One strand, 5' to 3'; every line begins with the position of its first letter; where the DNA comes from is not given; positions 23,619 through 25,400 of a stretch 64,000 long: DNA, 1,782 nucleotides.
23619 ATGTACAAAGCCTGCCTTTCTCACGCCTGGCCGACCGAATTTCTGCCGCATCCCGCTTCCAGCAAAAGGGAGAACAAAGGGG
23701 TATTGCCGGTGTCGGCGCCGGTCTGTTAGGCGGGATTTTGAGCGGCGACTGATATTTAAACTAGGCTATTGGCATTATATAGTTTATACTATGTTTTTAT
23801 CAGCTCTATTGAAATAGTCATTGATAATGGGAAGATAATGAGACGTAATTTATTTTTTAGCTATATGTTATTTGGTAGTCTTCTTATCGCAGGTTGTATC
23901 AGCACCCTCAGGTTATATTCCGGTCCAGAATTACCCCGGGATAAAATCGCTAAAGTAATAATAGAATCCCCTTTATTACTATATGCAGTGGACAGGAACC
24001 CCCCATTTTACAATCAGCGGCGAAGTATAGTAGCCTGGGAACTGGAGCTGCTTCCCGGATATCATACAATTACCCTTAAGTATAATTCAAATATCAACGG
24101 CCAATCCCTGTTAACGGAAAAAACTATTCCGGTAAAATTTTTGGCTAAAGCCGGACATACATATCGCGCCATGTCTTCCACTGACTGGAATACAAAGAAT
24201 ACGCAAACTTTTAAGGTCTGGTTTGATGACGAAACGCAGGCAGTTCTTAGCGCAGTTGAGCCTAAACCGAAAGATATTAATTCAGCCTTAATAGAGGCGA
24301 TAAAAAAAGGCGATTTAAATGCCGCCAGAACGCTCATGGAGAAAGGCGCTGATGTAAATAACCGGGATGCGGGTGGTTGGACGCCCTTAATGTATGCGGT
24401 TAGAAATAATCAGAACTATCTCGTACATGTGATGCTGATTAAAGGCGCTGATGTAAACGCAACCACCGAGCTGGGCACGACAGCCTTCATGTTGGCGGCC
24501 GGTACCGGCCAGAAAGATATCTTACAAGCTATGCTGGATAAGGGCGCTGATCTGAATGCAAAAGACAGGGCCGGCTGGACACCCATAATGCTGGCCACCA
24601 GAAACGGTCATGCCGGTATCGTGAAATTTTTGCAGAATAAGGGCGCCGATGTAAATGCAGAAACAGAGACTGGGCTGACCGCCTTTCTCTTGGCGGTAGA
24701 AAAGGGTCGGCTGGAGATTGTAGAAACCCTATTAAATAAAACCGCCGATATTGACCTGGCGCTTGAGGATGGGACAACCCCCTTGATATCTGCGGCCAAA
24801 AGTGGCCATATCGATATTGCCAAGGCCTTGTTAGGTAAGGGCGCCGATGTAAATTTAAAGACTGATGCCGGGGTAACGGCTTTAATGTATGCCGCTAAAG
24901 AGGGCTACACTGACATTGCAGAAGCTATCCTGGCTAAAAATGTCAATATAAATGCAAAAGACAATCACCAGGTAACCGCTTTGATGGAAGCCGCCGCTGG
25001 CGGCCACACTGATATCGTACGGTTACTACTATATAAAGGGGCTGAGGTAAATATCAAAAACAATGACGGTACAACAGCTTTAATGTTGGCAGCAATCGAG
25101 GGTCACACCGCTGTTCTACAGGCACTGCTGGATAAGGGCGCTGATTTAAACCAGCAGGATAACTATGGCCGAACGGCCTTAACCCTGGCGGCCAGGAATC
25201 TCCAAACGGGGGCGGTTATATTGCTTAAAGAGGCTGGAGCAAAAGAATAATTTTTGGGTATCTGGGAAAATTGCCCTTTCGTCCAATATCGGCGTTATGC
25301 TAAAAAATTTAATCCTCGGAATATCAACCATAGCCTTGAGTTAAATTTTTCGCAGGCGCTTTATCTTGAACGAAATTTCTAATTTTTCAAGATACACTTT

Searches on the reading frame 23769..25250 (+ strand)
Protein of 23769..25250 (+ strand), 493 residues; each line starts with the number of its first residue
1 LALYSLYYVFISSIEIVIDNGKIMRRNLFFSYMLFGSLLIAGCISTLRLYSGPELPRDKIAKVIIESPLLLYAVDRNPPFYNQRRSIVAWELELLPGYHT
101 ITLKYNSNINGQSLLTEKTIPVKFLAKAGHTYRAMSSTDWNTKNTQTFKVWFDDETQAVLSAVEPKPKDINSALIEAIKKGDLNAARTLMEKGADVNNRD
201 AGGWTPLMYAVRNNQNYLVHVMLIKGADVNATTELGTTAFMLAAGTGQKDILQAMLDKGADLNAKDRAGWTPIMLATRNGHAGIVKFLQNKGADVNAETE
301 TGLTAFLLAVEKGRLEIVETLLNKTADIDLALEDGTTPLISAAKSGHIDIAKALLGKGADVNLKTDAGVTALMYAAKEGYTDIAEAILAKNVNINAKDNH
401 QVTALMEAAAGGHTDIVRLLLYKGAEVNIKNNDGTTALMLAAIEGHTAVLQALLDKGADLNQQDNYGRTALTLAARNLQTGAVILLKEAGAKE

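Call 22: search_protein_families(library=pfam, proteins=[window:23769-25250:+], max_evalue=0.0001)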
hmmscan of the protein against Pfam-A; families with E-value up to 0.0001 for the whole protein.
window:23769-25250:+ (493 aa): 7 families
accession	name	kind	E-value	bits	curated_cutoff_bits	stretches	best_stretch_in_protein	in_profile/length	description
PF12796.13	Ank_2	-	5.2e-74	245.3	27.3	5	405-491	1-84/90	Ankyrin repeats (3 copies)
PF00023.36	Ank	-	4.1e-71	231.3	21.1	6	403-432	4-33/33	Ankyrin repeat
PF13637.12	Ank_4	-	6.1e-66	217.3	22.7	7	406-454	2-50/50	Ankyrin repeats (many copies)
PF13606.12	Ank_3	-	3.3e-49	158.8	22.3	0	269-297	2-30/30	Ankyrin repeat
PF13857.12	Ank_5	-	6.3e-49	163.9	27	5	420-474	1-56/56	Ankyrin repeats (many copies)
PF24521.3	Ank_KRIT1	-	1.2e-13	51.5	80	1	370-478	20-129/149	KRIT1 ankyrin-repeats domain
PF23745.1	ANK_LRRK2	-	1.9e-12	47.6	27.5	0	340-423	36-115/130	LRRK2 ANK repeat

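Call 56: search_protein_families(library=padloc, proteins=[window:23769-25250:+], max_evalue=0.001)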
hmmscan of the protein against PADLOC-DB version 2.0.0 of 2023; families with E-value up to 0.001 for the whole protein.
window:23769-25250:+ (493 aa): 3 families
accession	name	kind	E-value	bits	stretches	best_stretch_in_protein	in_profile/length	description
PDLC04783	PDC-M72A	-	6.5e-66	221.2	2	305-480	200-375/392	-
PDLC02908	Ankyrin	-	7.7e-27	91.9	3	363-476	731-845/880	-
PDLC02203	MzaA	-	2.4e-23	80.3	2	246-312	21-87/683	-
